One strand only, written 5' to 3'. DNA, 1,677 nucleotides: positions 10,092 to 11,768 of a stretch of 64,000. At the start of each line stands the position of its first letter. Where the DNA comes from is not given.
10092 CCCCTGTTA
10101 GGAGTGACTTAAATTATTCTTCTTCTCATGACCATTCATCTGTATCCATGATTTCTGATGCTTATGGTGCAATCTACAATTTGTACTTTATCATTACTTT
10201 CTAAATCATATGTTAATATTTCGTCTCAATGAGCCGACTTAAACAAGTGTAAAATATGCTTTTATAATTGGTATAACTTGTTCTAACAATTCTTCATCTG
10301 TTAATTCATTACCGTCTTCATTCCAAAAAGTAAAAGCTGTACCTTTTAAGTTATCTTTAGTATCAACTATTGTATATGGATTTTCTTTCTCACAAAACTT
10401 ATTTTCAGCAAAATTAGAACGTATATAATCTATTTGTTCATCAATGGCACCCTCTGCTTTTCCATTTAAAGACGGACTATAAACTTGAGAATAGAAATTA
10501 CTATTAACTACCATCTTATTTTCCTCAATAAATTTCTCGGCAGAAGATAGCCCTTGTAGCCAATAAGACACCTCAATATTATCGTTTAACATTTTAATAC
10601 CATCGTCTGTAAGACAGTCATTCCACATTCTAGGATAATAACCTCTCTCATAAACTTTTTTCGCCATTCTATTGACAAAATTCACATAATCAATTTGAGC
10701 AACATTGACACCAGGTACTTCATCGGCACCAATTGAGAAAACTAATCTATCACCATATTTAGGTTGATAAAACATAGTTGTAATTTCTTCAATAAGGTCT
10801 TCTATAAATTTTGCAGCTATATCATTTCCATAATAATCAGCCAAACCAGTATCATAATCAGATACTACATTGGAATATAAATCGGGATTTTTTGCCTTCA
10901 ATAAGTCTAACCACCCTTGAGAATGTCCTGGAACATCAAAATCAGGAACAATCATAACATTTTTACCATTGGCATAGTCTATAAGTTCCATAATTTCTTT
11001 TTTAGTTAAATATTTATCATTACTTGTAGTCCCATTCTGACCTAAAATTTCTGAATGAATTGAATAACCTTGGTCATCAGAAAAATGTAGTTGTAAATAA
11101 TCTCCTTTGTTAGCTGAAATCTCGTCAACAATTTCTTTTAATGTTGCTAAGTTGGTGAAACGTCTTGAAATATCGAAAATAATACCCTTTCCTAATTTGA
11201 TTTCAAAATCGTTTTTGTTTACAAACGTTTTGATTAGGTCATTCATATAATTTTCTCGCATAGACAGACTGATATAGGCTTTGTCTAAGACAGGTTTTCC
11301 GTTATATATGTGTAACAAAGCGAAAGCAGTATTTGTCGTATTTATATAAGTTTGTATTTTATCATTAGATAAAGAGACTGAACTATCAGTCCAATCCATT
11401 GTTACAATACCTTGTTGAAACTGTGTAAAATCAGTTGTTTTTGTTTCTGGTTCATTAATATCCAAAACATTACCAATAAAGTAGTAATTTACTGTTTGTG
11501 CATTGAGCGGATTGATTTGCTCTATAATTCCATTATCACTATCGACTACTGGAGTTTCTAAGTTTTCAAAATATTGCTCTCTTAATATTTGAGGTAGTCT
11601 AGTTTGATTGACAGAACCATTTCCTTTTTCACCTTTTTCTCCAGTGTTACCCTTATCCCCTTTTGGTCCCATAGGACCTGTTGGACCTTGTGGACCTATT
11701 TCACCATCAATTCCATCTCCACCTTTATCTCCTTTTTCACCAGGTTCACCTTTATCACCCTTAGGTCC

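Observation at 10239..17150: Accessory module: two collagen-like proteins (one fused to a GH20-like domain), an S8 subtilase and an SNase-like nuclease, with a duplicated promoter and 5' gene end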

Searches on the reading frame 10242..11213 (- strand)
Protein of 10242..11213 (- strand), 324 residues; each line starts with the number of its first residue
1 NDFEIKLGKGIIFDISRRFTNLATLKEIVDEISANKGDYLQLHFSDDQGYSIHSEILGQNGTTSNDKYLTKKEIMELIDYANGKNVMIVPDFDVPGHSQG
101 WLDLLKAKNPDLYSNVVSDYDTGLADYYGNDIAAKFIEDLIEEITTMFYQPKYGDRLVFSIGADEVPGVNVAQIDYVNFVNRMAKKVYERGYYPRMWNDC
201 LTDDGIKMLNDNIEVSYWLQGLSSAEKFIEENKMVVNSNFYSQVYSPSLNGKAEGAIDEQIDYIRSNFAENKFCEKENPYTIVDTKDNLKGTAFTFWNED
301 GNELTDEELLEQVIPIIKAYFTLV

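Call 55: search_dna_similar(query=window:10242-11213:-, collection=phages, mode=protein, max_rows=40, max_evalue=0.00001)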
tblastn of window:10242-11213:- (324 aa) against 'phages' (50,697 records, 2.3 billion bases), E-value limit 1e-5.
Records with a match: 30; places in all: 31; records where one place covers at least 80% of the query: 7.
Best place of each record, by identity: 90-95% 3; 80-90% 1; <60% 26.
By first word of the organism name: Bacteriophage 22; Staphylococcus 6; Enterococcus 2.
By host as written in the record: - 23; Staphylococcus ureilyticus ATCC49330 2; Staphylococcus aureus BCP88 2; Staphylococcus sp. 1; Staphylococcus pseudintermedius 1; Enterococcus faecalis 1.
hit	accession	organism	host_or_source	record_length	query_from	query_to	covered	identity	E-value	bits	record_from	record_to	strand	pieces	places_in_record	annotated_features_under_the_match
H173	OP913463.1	Staphylococcus virus vB_SurM-PSU5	Staphylococcus ureilyticus ATCC49330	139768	1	324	100%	93.2%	0e+0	622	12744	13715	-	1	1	tail fiber protein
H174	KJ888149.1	Staphylococcus phage MCE-2014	Staphylococcus aureus BCP88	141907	1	324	100%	92.6%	0e+0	619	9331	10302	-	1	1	tail fiber protein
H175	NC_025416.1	Staphylococcus phage MCE-2014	Staphylococcus aureus BCP88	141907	1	324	100%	92.6%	0e+0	619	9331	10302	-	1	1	tail fiber protein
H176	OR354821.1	Staphylococcus phage Alsa_2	Staphylococcus sp.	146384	1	324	100%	85.4%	1e-154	593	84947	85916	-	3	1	hypothetical protein (x2)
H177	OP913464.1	Staphylococcus virus vB_SurM-PSU6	Staphylococcus ureilyticus ATCC49330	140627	3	323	99%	38.8%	5e-69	238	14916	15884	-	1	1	tail fiber protein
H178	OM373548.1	Staphylococcus phage vB_SpsM-DH2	Staphylococcus pseudintermedius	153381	3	323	99%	38.4%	9e-67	232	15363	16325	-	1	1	record has no annotation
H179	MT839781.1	Bacteriophage sp.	human fecal samples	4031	9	319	96%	22.3%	6e-8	60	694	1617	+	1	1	record has no annotation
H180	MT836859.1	Bacteriophage sp.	human fecal samples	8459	9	240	72%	25.4%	1e-14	80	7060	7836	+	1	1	record has no annotation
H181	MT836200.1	Bacteriophage sp.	human fecal samples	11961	9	242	72%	23.5%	5e-9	63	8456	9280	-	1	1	record has no annotation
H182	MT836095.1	Bacteriophage sp.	human fecal samples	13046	9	241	72%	23.5%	3e-10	67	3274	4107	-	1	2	record has no annotation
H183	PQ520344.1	Enterococcus phage IME_EF3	-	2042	13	239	70%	24.1%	2e-7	58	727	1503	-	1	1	record has no annotation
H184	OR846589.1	Enterococcus phage Efs 1-1-1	Enterococcus faecalis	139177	13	239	70%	24.1%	3e-7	58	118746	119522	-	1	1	record has no annotation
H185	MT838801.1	Bacteriophage sp.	human fecal samples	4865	9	239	71%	23.2%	2e-8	61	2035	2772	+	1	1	record has no annotation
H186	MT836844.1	Bacteriophage sp.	human fecal samples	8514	9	240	72%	21.5%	3e-9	64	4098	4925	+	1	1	record has no annotation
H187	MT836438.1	Bacteriophage sp.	human fecal samples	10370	9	204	60%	25.1%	7e-7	57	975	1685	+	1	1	record has no annotation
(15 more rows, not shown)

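Call 56: search_solved_structures(query=window:10242-11213:-, max_evalue=1e-15, show_alignments=4)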
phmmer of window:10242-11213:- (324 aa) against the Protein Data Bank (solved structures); distinct sequences matched with E-value up to 1e-15: 4.
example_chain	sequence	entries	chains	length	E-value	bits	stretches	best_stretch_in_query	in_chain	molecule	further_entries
8qak_A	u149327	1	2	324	4.8e-84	285.7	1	9-321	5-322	Glycoside hydrolase family 20 catalytic domain-containing protein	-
8qb6_A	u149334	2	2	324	1.3e-81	277.7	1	9-322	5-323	Dispersin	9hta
8qce_A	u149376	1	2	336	1.4e-26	97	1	5-227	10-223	N-acetyl-beta-hexosaminidase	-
1yht_A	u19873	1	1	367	1.4e-21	80.5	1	9-310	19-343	DspB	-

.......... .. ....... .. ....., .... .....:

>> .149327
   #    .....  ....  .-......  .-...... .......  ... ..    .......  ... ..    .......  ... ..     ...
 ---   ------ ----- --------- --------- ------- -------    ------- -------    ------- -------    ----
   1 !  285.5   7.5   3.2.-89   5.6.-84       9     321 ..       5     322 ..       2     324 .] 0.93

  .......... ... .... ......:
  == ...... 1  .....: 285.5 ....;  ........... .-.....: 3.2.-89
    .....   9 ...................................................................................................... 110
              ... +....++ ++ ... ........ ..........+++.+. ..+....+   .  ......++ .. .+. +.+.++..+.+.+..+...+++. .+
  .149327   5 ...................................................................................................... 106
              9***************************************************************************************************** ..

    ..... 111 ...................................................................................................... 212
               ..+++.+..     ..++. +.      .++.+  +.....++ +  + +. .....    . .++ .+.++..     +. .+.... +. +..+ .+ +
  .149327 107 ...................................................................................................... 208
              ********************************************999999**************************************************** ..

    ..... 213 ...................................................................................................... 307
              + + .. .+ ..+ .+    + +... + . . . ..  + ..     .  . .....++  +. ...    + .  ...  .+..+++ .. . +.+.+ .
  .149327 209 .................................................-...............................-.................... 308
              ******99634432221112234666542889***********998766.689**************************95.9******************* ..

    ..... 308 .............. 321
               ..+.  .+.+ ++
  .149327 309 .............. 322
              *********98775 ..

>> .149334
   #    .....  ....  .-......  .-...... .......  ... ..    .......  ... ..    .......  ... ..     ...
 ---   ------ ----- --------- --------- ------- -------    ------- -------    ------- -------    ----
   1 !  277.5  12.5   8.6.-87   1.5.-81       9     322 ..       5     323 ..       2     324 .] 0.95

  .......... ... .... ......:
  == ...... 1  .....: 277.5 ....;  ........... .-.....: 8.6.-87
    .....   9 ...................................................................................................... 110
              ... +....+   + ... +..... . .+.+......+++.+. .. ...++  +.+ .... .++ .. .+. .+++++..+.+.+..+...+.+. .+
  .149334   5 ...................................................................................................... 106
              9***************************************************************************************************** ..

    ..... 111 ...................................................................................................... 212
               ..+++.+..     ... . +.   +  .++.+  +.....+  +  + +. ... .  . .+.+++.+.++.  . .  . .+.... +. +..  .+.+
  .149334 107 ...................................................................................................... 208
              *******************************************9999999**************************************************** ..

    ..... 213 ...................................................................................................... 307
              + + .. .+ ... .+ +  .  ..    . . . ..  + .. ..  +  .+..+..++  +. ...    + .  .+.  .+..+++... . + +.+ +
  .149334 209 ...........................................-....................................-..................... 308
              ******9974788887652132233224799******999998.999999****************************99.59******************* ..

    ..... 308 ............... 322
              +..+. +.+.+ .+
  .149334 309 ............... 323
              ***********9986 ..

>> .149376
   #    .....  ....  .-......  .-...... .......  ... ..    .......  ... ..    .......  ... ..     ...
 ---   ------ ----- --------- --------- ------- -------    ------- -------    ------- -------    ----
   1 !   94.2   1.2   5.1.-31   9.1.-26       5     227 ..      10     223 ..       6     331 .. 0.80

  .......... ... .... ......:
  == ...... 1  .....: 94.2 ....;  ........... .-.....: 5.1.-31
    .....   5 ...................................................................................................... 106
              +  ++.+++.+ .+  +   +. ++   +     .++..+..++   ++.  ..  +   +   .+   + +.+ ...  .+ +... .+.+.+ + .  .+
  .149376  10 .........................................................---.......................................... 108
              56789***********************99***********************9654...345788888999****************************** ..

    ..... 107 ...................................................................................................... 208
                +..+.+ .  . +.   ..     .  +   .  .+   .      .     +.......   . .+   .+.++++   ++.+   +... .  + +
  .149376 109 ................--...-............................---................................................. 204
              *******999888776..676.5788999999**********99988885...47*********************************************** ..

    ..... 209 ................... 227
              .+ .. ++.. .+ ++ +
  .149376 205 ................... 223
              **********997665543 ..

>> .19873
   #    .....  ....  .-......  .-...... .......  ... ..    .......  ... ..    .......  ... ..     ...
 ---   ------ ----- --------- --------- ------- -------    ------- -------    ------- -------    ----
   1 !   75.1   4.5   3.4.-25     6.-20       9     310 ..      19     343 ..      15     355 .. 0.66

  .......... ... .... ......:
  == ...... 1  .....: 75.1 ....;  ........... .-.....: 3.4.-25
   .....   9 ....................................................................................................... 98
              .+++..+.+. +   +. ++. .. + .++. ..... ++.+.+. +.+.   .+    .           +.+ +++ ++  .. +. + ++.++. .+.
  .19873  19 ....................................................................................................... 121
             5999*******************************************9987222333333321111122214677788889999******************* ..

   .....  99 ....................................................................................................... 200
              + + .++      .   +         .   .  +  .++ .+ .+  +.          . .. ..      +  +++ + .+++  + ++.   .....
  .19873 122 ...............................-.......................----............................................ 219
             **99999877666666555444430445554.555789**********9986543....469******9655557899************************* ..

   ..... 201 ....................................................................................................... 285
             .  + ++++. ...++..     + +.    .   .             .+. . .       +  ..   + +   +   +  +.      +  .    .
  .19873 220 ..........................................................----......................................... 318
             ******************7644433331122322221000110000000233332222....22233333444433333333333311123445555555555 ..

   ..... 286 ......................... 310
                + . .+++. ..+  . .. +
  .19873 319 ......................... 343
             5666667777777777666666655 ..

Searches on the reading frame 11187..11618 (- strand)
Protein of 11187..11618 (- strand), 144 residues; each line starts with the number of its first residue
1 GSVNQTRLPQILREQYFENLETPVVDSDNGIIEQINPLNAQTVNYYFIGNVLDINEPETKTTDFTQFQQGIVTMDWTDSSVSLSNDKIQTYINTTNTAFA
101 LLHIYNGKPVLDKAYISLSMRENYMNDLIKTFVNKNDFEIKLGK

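Call 94: search_solved_structures(query=window:11187-11618:-, max_evalue=10)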
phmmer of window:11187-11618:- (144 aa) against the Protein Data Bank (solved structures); distinct sequences matched with E-value up to 10: 1.
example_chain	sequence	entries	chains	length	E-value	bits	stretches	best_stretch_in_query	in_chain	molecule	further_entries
8i9v_CT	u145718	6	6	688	1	12.7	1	13-119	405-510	Nucleolar complex-associated protein 3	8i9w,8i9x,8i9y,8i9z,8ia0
